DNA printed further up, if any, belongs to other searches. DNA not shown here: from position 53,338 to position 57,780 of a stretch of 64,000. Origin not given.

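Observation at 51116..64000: Envelope locus: ECF sigma/anti-sigma, giant acidic surface protein with structured leader, subtilase sharing a ~110-aa domain, and glycosylation genes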

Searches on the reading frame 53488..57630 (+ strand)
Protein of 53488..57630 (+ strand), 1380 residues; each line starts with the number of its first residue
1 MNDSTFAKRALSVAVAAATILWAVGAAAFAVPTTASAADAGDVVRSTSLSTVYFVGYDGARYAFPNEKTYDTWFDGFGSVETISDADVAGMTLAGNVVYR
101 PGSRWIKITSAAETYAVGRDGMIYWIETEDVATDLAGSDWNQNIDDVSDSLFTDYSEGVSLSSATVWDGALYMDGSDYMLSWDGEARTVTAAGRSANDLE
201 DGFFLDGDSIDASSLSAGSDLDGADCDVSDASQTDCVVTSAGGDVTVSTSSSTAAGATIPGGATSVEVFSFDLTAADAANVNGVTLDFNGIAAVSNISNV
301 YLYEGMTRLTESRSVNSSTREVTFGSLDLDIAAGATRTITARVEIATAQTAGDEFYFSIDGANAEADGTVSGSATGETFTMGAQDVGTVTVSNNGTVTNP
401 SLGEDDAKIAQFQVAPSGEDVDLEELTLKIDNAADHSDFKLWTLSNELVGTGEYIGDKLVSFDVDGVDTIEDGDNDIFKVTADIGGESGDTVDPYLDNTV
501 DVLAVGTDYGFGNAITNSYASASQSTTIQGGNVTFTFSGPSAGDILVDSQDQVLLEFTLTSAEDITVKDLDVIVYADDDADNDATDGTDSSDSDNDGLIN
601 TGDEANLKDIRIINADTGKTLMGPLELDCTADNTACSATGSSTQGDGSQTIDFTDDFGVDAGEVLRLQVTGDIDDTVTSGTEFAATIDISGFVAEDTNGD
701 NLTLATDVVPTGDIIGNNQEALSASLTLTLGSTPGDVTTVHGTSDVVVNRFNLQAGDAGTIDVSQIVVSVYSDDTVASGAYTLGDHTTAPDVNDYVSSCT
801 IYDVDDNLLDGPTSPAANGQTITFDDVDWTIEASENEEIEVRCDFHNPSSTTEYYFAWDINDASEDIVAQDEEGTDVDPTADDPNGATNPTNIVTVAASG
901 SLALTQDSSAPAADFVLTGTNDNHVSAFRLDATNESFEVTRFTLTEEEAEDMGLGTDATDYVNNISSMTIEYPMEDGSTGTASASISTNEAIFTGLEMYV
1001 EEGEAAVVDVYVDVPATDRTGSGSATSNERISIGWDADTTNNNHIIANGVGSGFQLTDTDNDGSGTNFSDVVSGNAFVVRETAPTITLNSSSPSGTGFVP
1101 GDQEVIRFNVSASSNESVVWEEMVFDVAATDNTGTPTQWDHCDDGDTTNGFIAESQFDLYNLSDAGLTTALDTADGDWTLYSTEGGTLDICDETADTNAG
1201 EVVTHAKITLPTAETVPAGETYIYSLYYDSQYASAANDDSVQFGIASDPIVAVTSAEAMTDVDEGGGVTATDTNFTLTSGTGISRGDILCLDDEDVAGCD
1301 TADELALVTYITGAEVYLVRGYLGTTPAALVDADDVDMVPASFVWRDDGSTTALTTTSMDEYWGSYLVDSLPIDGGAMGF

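Call 3: search_protein_families(library=pfam, proteins=[window:53488-57630:+], max_evalue=0.01)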
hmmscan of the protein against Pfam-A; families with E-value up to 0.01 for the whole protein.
window:53488-57630:+ (1380 aa): 0 families

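Call 15: find_homologous_proteins(query=window:53488-57630:+, max_evalue=0.001)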
Query window:53488-57630:+ (1380 aa): 311 proteins with E <= 0.001 among 8000 candidates; the best 120 are listed.
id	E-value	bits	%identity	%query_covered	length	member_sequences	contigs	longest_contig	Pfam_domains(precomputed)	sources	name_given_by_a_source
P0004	0.0e+0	2964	100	100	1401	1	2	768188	-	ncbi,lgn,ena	-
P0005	0.0e+0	1524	57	100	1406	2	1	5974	-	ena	-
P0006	0.0e+0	1523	55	100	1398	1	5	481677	-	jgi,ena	jgi:hypothetical protein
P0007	0.0e+0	1509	56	100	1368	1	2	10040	-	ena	-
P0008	0.0e+0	1476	55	100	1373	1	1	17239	-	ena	-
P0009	0.0e+0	1469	55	100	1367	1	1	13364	-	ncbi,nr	ncbi:hypothetical protein KJ766_02030 [Patescibacteria group bacterium]|nr:hypothetical protein [Pat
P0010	0.0e+0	1455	55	100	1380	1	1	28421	-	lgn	-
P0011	0.0e+0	1425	54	100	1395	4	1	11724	-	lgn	-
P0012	0.0e+0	1418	52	100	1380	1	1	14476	-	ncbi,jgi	ncbi:MAG: hypothetical protein WC730_03840 [Patescibacteria group bacterium]|jgi:hypothetical protei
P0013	0.0e+0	1397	54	100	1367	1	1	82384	-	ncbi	-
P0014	0.0e+0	1386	53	100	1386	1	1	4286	-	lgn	-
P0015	0.0e+0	1355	52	100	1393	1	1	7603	-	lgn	-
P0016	0.0e+0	1339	52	100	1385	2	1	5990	-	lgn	-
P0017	0.0e+0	1332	51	100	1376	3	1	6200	-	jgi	-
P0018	0.0e+0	1278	49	100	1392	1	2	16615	-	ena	-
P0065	0.0e+0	1139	46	99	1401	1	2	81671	-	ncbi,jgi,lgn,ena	ncbi:MAG: hypothetical protein WC802_04590 [Patescibacteria group bacterium]|jgi:hypothetical protei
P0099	0.0e+0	1070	46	100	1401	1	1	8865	-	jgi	jgi:hypothetical protein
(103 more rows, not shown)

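Call 19: find_encoding_contigs(protein=P0004, flank=10000, max_places=2)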
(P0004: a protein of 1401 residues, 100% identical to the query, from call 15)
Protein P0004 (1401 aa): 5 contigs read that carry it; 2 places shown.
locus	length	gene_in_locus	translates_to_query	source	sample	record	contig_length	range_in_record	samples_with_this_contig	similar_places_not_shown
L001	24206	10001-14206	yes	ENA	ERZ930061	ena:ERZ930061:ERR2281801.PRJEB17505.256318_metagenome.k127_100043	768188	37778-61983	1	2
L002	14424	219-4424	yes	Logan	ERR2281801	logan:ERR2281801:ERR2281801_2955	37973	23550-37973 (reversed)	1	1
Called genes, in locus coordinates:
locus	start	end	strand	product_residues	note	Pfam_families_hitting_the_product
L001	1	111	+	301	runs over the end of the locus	-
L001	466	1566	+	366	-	PF01098:FTSW_RODA_SPOVE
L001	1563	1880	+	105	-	-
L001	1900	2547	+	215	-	PF01386:Ribosomal_L25p, PF14693:Ribosomal_TL5_C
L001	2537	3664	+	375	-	PF11258:DUF3048, PF17479:DUF3048_C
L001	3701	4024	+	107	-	-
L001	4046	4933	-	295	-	PF17827:PrmC_N, PF06325:PrmA (weak), PF05175:MTS (faint), PF12847:Methyltransf_18 (weak), PF13649:Methyltransf_25 (weak), PF13847:Methyltransf_31 (weak)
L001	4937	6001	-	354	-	PF03462:PCRF, PF00472:RF-1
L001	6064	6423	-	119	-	PF01197:Ribosomal_L31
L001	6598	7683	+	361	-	PF13439:Glyco_transf_4 (faint), PF13579:Glyco_trans_4_4 (weak)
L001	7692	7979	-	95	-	PF08220:HTH_DeoR (faint), PF12728:HTH_17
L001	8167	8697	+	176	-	PF04542:Sigma70_r2, PF08281:Sigma70_r4_2, PF04545:Sigma70_r4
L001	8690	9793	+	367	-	PF18915:DUF5667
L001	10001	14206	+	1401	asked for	-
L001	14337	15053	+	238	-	PF13424:TPR_12 (faint)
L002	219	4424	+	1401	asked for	-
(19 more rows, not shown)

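Call 20: find_encoding_contigs(protein=P0006, flank=10000, max_places=1)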
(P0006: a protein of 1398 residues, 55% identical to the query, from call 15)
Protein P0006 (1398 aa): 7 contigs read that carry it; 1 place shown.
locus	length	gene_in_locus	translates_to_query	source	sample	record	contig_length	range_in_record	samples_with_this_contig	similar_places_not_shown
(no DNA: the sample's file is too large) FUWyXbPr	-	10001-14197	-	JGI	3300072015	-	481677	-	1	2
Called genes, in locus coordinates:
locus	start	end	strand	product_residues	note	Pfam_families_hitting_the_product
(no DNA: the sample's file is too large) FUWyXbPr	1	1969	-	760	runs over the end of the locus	-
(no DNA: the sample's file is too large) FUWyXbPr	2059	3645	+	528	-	PF04932:Wzy_C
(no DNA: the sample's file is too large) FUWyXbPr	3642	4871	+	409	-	PF08323:Glyco_transf_5 (faint), PF13439:Glyco_transf_4, PF13579:Glyco_trans_4_4, PF20706:GT4-conflict, PF00534:Glycos_transf_1, PF13692:Glyco_trans_1_4, PF13524:Glyco_trans_1_2 (weak)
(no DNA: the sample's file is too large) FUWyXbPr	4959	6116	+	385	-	PF09314:DUF1972 (faint), PF20706:GT4-conflict, PF13439:Glyco_transf_4, PF13579:Glyco_trans_4_4, PF00534:Glycos_transf_1, PF13692:Glyco_trans_1_4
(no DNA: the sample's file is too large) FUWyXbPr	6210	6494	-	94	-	PF03083:MtN3_slv (weak)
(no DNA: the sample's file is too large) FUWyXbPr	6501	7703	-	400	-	PF08014:MATCAP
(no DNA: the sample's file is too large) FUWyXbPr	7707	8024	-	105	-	PF12728:HTH_17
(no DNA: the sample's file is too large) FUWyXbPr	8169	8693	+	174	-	PF04542:Sigma70_r2, PF08281:Sigma70_r4_2, PF04545:Sigma70_r4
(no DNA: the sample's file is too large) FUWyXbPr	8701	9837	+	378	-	PF18915:DUF5667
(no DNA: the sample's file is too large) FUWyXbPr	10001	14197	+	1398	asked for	-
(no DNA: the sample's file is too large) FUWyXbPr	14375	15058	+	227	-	PF13424:TPR_12 (faint), PF13428:TPR_14 (faint), PF13431:TPR_17 (faint), PF23914:TPR_CcmH_CycH, PF00515:TPR_1 (weak), PF07719:TPR_2 (weak), PF13181:TPR_8 (weak), PF13414:TPR_11 (faint)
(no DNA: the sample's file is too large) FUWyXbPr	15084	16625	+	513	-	PF00082:Peptidase_S8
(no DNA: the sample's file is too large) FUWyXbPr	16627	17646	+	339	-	PF01073:3Beta_HSD, PF01370:Epimerase, PF16363:GDP_Man_Dehyd, PF07993:NAD_binding_4 (weak)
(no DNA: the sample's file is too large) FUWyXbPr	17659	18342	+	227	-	PF00535:Glycos_transf_2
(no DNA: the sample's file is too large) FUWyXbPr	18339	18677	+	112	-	PF10066:DUF2304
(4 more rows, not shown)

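Call 38: find_related_loci(query=A6, collection=genome_contigs, flank=10000)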
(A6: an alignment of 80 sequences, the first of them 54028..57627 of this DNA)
Query A6 (1200 aa) in genome_contigs; peptide patterns used: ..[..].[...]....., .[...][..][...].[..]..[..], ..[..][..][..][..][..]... (x = any residue, [..] = any of these).
253 stretches matched a pattern; 129 encode a relative of the query (tblastn E <= 1e-3); the best 80 are kept; 80 distinct loci.
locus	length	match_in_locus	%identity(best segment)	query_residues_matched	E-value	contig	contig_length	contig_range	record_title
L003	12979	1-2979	71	208-1200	0e+0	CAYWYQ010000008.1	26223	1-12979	MAG TPA_asm: uncultured Gammaproteobacteria bacterium isolate SRP200020_co5_417 genome assembly, contig: NODE_2837_lengt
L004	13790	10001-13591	51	3-1200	0e+0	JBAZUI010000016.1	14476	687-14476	MAG: Patescibacteria group bacterium isolate SO_2017_GW1_224 NODE_15570_length_14476_cov_1.773643_OW334_2017, whole geno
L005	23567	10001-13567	50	1-1200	0e+0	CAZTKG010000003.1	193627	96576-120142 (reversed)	MAG TPA_asm: uncultured Gammaproteobacteria bacterium isolate SRP200020_co5_277 genome assembly, contig: NODE_70_length_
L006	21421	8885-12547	49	1-1200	0e+0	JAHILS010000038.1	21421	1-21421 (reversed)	MAG: Patescibacteria group bacterium isolate KR13_N2.mb.36 KR13_N2.mb.36_k141_193861, whole genome shotgun sequence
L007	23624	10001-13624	47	2-1200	0e+0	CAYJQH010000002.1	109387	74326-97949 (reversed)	MAG TPA_asm: uncultured Gammaproteobacteria bacterium isolate ERP125453_co1_14 genome assembly, contig: NODE_78_length_1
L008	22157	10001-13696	45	1-1200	0e+0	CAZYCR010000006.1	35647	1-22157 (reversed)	MAG TPA_asm: uncultured Gammaproteobacteria bacterium isolate SRP319275_co4_255 genome assembly, contig: NODE_647_length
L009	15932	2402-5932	48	3-1200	0e+0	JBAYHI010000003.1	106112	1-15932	MAG: Patescibacteria group bacterium isolate SO_2016_GW1_146 scaffold00429_OW334_2016, whole genome shotgun sequence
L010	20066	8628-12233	47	1-1200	0e+0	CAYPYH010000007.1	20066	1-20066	MAG TPA_asm: uncultured Gammaproteobacteria bacterium isolate SRP302895_co1_182 genome assembly, contig: NODE_4978_lengt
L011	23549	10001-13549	47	2-1200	0e+0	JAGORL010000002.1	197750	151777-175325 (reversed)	Patescibacteria group bacterium isolate Gw_Eff_bin_264 Gw_Eff_49_length_197750_cov_9.776787, whole genome shotgun sequen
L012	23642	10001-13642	47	1-1200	0e+0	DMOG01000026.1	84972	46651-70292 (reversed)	MAG TPA_asm: Candidatus Uhrbacteria bacterium isolate UBA12070 contig_164, whole genome shotgun sequence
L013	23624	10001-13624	51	1-1200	0e+0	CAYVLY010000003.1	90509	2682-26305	MAG TPA_asm: uncultured Gammaproteobacteria bacterium isolate SRP167671_co2_208 genome assembly, contig: NODE_275_length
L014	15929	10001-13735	47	4-1195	0e+0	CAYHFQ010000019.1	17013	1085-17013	MAG TPA_asm: uncultured Gammaproteobacteria bacterium isolate ERP119702_co3_211 genome assembly, contig: NODE_2277_lengt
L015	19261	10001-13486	48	2-1200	0e+0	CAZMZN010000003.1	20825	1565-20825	MAG TPA_asm: uncultured Gammaproteobacteria bacterium isolate SRP162660_co2_224 genome assembly, contig: NODE_767_length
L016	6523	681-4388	45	1-1200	0e+0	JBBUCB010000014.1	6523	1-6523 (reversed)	MAG: Patescibacteria group bacterium isolate H41-bin178_1 H41_bin178_1_000000000014, whole genome shotgun sequence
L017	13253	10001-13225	51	1-1068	0e+0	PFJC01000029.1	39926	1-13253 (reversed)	MAG: Candidatus Uhrbacteria bacterium CG_4_10_14_3_um_filter_41_21 CG_4_10_14_3_um_filter_scaffold_342_c, whole genome s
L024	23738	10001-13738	44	1-1200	0e+0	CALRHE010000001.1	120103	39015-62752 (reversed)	MAG: Candidatus Uhrbacteria bacterium isolate MaH-09apr19-21 genome assembly, contig: MaH-09apr19-C176, whole genome sho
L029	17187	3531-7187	42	2-1200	0e+0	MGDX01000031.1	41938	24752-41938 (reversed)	MAG: Candidatus Uhrbacteria bacterium RIFCSPHIGHO2_02_FULL_53_13 rifcsphigho2_02_scaffold_4576, whole genome shotgun seq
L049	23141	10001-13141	35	5-1065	1e-148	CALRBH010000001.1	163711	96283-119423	MAG: Candidatus Uhrbacteria bacterium RIFOXYB12_FULL_58_10 isolate ZH-03nov15-118 genome assembly, contig: ZH-3nov15-C14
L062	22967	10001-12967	32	7-1068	3e-126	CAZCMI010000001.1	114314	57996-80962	MAG TPA_asm: uncultured Gammaproteobacteria bacterium isolate binchicken_co173_920 genome assembly, contig: NODE_471_len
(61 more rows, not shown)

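Call 44: predict_structure(alignment_id=A6)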
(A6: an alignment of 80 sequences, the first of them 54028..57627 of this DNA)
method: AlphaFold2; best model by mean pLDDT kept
length: 1200 residues; sequences in the alignment: 80
mean_pLDDT: 87.7   pTM: 0.61
mean pLDDT of the five models: 87.7, 87.3, 85.2, 84.1, 83.6
residues with pLDDT >= 90: 692; 70-90: 424; 50-70: 78; < 50: 6
segments of 3 or more residues with pLDDT < 50: 57-59
pLDDT, mean of each block of 10 residues (from residue 1): 72 79 66 75 72 53 83 89 92 90 93 91 87 88 90 91 91 93 86 93 93 88 85 94 93 92 92 90 85 94 86 87 91 87 77 86 90 93 88 90 85 81 88 93 85 55 70 90 89 91 93 86 81 92 94 88 93 93 97 81 90 94 95 94 96 94 89 92 95 92 94 91 92 93 96 94 92 83 94 96 91 96 95 90 87 85 87 83 59 88 95 94 96 92 94 81 70 92 93 90 80 64 92 94 97 89 93 80 86 90 90 83 90 92 90 90 89 69 91 92
secondary structure, 60 per line:
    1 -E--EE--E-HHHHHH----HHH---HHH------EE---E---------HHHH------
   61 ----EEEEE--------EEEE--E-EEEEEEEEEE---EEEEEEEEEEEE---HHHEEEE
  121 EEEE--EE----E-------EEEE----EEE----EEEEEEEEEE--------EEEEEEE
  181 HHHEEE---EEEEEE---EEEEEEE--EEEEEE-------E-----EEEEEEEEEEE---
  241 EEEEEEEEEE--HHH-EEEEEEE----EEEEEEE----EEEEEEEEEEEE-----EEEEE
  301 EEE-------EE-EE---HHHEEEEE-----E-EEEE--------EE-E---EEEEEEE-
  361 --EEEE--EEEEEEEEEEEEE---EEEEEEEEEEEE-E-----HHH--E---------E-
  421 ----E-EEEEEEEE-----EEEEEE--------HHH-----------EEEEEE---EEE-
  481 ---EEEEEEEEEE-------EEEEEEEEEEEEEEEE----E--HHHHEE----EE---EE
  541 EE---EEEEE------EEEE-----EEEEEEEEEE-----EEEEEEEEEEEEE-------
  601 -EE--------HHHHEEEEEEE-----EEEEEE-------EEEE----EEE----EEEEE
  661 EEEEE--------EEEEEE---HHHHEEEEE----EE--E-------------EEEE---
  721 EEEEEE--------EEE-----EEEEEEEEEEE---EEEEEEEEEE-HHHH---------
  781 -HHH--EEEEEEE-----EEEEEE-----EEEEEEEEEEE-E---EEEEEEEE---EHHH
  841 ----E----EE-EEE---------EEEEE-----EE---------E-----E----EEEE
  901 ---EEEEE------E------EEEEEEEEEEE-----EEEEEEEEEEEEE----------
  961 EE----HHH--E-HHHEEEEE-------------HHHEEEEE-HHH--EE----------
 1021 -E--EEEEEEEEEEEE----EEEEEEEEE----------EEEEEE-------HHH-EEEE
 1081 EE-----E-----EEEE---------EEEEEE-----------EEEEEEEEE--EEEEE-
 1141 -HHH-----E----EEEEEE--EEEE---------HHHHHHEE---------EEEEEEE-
elements in order (helices of 4 or more, strands of 3 or more residues): H11-16 H51-54 E65-69 E78-81 E86-95 E99-110 E117-124 E141-144 E149-151 E156-165 E174-180 E184-186 E190-195 E199-205 E208-213 E227-237 E241-250 E257-263 E268-274 E279-290 E296-303 E322-326 E334-337 E353-359 E363-366 E369-381 E385-396 E427-434 E440-445 E468-473 E477-479 E484-493 E501-516 H524-527 E539-542 E546-550 E557-560 E566-575 E581-593 H612-615 E616-622 E628-633 E641-644 E649-651 E656-665 E674-679 H683-686 E687-691 E714-717 E721-726 E735-737 E743-753 E757-766 H768-771 E787-793 E799-804 E810-820 E826-833 E853-855 E865-869 E897-900 E904-908 E922-932 E938-950 E977-981 E998-1002 E1025-1036 E1041-1049 E1060-1065 E1077-1082 E1094-1097 E1107-1112 E1124-1132 E1135-1139 E1155-1160 E1163-1166 H1176-1181 E1193-1199
